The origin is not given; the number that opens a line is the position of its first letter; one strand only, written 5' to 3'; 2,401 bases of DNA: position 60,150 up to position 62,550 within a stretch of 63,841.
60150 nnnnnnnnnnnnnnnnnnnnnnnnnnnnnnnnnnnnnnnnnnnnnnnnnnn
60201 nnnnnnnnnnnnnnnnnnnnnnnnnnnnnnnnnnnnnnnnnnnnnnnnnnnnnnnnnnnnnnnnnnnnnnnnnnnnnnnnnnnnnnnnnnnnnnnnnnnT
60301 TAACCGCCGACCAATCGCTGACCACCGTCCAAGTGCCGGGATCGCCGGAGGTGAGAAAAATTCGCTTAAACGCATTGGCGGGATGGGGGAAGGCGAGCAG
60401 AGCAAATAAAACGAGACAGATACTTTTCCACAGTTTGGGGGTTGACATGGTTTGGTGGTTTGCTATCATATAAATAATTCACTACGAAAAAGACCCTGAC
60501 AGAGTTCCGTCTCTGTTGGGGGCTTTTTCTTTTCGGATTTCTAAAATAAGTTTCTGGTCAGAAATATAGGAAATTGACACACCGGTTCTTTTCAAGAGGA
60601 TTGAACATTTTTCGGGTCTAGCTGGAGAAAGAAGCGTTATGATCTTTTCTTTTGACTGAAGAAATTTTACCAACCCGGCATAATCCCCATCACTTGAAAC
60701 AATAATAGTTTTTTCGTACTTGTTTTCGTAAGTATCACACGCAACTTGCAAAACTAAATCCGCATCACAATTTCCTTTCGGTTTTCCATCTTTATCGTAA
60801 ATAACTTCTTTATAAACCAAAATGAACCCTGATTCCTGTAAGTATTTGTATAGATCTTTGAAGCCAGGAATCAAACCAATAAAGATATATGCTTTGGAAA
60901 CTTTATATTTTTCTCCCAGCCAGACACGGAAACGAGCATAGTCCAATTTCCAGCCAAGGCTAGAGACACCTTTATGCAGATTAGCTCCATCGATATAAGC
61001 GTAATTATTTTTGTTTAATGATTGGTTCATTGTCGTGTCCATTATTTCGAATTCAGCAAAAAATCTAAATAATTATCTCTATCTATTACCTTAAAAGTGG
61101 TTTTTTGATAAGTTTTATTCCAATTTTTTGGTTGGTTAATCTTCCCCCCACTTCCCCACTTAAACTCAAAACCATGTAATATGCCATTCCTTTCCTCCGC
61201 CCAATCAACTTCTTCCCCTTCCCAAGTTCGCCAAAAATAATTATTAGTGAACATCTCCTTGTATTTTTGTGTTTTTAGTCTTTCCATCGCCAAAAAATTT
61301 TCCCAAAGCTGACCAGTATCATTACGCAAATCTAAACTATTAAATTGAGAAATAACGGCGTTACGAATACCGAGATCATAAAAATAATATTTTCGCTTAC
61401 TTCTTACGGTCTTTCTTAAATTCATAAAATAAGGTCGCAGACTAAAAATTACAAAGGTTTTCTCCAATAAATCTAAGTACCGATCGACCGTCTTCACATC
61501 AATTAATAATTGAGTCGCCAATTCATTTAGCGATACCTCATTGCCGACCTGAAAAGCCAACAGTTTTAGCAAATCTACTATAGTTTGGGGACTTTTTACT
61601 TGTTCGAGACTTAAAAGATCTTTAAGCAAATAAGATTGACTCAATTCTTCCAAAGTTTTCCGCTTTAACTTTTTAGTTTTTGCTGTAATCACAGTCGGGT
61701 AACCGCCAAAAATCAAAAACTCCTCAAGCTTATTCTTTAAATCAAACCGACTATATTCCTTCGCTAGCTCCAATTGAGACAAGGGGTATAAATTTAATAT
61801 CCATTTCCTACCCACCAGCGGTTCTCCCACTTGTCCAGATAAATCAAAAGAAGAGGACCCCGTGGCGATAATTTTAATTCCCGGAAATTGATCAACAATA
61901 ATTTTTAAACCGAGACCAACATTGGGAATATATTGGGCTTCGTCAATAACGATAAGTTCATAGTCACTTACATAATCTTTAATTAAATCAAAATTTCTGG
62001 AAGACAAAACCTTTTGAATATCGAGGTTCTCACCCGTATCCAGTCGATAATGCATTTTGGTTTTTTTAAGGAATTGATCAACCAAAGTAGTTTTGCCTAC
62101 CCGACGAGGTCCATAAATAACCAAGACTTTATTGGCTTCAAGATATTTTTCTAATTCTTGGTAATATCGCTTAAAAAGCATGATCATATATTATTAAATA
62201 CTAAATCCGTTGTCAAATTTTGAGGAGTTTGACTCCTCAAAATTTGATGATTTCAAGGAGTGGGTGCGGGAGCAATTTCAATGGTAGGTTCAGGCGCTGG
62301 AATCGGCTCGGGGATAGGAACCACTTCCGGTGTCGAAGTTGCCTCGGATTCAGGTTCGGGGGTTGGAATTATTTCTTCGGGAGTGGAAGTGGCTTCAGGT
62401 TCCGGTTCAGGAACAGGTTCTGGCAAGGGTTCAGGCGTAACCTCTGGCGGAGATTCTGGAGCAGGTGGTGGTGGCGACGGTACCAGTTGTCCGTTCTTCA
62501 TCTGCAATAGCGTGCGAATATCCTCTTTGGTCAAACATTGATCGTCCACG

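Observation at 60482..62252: Translationally coupled COG1373-type AAA+ ATPase + NYN nuclease cassette with its own promoter and palindrome: candidate two-gene defence or toxin module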

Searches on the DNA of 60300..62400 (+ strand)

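Call 38: search_rna_families(source=window, start=60300, end=62400, threshold=evalue, max_evalue=10, show_alignments=3)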
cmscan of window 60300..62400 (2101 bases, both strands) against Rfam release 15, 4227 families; matches with E-value up to 10: 13.
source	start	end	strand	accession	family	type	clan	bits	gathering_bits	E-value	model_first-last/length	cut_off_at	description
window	62133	62259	-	RF02792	sRNA162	Gene; antisense;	-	21.2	78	0.65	1-190/190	no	Archaeal Small RNA 162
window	62011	62070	-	RF01359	CRISPR-DR46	Gene; CRISPR;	-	20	50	6.9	1-38/38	no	CRISPR RNA direct repeat element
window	62140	62239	+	RF00035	OxyS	Gene; sRNA;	-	19.2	75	0.48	1-110/110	no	OxyS RNA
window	62211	62248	+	RF04172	MIR8675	Gene; miRNA;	-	18.9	90.8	3.2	1-95/95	no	MIR8675 microRNA precursor family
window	62037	62070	+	RF01334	CRISPR-DR21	Gene; CRISPR;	-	18.6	48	6.9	1-37/37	no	CRISPR RNA direct repeat element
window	60657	60766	-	RF01650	ceN68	Gene; snRNA; snoRNA; HACA-box;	-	18.5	80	4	1-121/121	no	Caenorhabditis snoRNA ceN48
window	61876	61929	-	RF01279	snoR53Y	Gene; snRNA; snoRNA; CD-box;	CL00080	18.1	43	5.8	1-76/76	no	Small nucleolar RNA snoR53Y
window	61634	61672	-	RF02699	Avashort_thermometer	Cis-reg; thermoregulator;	-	17.8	88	3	1-59/59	no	Avashort 5' UTR thermometer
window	60455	60530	+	RF00262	sar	Gene; antisense;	-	17.2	43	4.4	1-68/68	no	sar RNA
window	62216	62244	+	RF03201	mir-617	Gene; miRNA;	-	16.6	80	7.9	1-82/82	no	mir-617 microRNA precursor family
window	61864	61945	+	RF01693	Bacteroidales-1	Gene; sRNA;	-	16.5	60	7.2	1-179/179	no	Bacteroidales-1 6S-Bacteroidales RNA suggested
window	60426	60513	-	RF01848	ACEA_U3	Gene; snRNA; snoRNA; CD-box;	CL00100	15.8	55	3.9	1-209/209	no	ACEA small nucleolar RNA U3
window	60526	60564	+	RF02350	psRNA6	Gene; sRNA;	-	9.9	60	9.6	1-333/333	no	Nitrosomonas sRNA psRNA6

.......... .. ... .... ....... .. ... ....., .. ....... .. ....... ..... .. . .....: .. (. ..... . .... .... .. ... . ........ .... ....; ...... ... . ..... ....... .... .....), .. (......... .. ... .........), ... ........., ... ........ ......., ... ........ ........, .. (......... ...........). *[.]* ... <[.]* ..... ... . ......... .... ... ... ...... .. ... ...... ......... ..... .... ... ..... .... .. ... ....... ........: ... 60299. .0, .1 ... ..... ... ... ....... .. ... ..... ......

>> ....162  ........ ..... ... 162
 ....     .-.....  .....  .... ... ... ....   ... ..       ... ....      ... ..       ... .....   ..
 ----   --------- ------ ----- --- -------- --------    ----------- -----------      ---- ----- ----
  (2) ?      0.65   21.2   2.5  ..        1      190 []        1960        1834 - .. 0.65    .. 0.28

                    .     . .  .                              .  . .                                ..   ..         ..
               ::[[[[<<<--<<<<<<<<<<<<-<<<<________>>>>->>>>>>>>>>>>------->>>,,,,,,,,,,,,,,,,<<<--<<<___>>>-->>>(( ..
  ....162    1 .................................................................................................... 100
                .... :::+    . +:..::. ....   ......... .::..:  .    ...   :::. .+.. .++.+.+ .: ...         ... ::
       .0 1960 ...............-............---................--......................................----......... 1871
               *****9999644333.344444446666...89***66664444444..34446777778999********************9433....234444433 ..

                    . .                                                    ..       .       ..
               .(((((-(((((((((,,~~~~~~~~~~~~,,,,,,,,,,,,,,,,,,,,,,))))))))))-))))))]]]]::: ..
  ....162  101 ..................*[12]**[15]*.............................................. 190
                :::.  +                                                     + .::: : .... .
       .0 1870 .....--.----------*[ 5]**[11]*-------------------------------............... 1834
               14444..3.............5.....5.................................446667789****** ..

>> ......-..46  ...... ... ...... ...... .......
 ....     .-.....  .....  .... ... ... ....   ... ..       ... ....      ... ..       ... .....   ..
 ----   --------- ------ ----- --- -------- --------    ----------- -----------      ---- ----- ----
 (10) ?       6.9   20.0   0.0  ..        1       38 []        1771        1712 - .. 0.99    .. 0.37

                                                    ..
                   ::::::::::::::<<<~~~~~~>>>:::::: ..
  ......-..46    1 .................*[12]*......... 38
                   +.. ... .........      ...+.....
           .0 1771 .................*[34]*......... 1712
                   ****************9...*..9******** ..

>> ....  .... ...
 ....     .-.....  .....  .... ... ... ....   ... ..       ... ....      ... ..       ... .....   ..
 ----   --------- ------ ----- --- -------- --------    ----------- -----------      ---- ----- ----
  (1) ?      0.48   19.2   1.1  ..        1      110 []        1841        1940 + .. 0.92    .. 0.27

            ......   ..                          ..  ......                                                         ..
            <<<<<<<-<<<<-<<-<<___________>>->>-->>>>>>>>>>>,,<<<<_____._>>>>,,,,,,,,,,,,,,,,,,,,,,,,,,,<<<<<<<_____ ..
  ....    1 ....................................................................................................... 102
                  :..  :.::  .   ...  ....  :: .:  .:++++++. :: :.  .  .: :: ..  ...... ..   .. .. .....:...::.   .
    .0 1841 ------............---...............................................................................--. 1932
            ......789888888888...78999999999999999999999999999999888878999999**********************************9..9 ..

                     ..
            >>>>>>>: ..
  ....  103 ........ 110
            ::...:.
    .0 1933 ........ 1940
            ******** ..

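Call 65: build_rna_model(alignment_id=A3, structure=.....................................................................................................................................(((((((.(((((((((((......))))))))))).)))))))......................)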
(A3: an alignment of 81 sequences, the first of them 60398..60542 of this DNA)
Model R1 built from alignment A3 (81 sequences, 199 columns); structure: as given.
model positions 145; base pairs 18; branch points 0; effective number of sequences 5.34; information 0.59 bits per position. Calibrated on 0.2 Mb of random sequence (short: E-values are rough).
structure used (alignment columns):
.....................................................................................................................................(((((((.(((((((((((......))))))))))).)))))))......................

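Call 66: search_with_rna_model(model_id=R1, sources=[window, L084, L085, L086, L087, L088, L089, L090, L091, L092, L093, L094, L095, L096, L097, L098, L099, L100, L101, L102, L103, L104, L105, L106, L107, L108, L109, L110, L111, L112, L113, L114, L115, L116, L117, L118, L119, L120, L121, L122, L123, L124, L125, L126, L127, L128, L129, L130, L131, L132, L133, L134, L135, L136, L137, L138, L139, L140, L141, L142, L143, L144, L145, L146, L147, L148, L149, L150, L151, L152, L153, L154, L155, L156, L157, L158, L159, L160, L161, L162, L163, L164, L165, L166, L167, L168, L169, L170, L038, L021, L040, L080], max_evalue=1)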
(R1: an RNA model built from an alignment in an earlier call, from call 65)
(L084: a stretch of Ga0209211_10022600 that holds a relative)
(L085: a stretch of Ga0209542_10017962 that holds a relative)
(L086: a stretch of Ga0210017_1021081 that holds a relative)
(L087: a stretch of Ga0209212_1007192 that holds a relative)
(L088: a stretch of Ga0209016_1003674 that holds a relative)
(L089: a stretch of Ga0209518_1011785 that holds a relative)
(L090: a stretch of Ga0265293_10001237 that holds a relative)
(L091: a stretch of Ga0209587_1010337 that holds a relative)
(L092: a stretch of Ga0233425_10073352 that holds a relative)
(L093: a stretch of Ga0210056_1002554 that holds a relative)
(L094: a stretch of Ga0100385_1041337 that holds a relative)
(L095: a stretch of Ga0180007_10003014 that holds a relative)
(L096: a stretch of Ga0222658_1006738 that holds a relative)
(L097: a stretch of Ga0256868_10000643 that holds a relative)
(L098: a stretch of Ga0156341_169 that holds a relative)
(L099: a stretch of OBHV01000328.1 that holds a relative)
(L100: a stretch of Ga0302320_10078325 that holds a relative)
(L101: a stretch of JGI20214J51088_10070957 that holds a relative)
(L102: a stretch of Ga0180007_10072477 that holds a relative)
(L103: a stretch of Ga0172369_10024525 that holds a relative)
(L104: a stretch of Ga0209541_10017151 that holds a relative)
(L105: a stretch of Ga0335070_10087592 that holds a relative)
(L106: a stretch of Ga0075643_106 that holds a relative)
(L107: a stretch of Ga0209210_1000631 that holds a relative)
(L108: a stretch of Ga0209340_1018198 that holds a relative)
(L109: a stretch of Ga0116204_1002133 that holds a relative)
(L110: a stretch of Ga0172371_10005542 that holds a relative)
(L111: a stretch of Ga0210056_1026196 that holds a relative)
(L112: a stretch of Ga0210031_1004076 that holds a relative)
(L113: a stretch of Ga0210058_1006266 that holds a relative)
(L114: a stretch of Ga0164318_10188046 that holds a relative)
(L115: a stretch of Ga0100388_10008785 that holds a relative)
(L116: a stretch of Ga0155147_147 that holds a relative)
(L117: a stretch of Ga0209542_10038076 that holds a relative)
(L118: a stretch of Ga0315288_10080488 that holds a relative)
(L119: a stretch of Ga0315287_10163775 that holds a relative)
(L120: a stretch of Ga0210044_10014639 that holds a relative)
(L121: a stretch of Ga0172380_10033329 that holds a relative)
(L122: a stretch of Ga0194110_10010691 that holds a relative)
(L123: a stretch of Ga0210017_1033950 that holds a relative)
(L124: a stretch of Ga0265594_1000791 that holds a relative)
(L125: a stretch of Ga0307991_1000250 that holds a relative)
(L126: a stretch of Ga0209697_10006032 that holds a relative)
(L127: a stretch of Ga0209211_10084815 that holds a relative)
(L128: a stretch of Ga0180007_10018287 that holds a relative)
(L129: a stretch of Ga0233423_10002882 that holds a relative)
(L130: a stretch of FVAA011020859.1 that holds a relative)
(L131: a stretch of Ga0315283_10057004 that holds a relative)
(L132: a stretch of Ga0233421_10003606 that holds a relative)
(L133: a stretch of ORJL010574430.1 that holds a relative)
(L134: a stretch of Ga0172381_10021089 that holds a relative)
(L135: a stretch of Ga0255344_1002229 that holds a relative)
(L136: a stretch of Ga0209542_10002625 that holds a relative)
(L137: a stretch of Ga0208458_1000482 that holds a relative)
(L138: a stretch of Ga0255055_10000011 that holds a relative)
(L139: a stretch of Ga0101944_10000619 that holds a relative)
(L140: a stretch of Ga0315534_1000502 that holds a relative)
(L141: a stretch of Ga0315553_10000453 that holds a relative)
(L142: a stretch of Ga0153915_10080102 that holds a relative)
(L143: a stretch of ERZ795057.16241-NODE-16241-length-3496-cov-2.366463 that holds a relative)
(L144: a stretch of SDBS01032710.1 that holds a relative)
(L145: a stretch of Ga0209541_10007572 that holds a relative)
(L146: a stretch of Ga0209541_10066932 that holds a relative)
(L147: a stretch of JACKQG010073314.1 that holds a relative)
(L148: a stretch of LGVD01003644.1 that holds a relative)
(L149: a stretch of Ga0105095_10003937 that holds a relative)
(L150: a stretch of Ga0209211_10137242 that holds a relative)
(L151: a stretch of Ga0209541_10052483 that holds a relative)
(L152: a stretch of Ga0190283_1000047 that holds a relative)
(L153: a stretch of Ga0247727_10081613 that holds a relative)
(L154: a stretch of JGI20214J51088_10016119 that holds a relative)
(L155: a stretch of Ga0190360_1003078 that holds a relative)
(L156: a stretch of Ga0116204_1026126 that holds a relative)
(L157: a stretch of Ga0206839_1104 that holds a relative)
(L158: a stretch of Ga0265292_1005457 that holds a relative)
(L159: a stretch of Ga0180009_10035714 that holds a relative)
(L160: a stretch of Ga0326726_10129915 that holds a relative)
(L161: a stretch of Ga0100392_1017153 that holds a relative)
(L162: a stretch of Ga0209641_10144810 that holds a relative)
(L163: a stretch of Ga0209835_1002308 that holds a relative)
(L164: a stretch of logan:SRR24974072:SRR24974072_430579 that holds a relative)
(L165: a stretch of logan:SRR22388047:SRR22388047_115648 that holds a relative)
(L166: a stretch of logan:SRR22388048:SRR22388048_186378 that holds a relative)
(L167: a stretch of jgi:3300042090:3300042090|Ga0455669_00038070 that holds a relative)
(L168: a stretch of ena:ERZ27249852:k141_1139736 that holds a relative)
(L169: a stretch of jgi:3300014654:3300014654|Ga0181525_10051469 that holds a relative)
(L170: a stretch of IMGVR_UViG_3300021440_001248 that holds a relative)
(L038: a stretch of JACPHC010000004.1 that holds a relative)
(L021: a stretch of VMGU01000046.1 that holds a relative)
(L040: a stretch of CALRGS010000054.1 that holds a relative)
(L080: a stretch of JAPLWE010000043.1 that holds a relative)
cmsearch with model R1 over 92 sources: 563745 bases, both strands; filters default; matches with E-value up to 1: 19.
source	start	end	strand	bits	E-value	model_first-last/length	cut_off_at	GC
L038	6468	6612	-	119.2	3.3e-22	1-145/145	no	0.38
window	60396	60542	+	110.3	2.8e-20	1-145/145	no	0.41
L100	5257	5402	-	109.5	4.2e-20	1-145/145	no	0.41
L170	1492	1634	-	95.9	3.5e-17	1-145/145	no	0.41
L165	3158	3301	-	83.7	1.5e-14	1-145/145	no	0.33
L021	985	1129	-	78.3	2.3e-13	1-145/145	no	0.34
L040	3721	3797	-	74.7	1.4e-12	68-145/145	no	0.4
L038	5490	5638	-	66.7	7.6e-11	1-145/145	no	0.3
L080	6501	6564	-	56.2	1.4e-08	81-145/145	no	0.41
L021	811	963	-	32.6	0.0018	1-145/145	no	0.26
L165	3087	3227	+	27.5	0.023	1-145/145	no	0.32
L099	1391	1472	+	24.9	0.082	1-145/145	no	0.26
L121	3066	3207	+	23.4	0.17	1-145/145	no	0.36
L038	4922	5003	-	23.4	0.18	1-145/145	no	0.28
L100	5181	5326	+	20.7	0.68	1-145/145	no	0.39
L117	3554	3636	+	20.5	0.72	1-145/145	no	0.24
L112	48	194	+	20.3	0.8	1-145/145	no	0.29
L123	1508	1633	+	20.1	0.91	1-145/145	no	0.33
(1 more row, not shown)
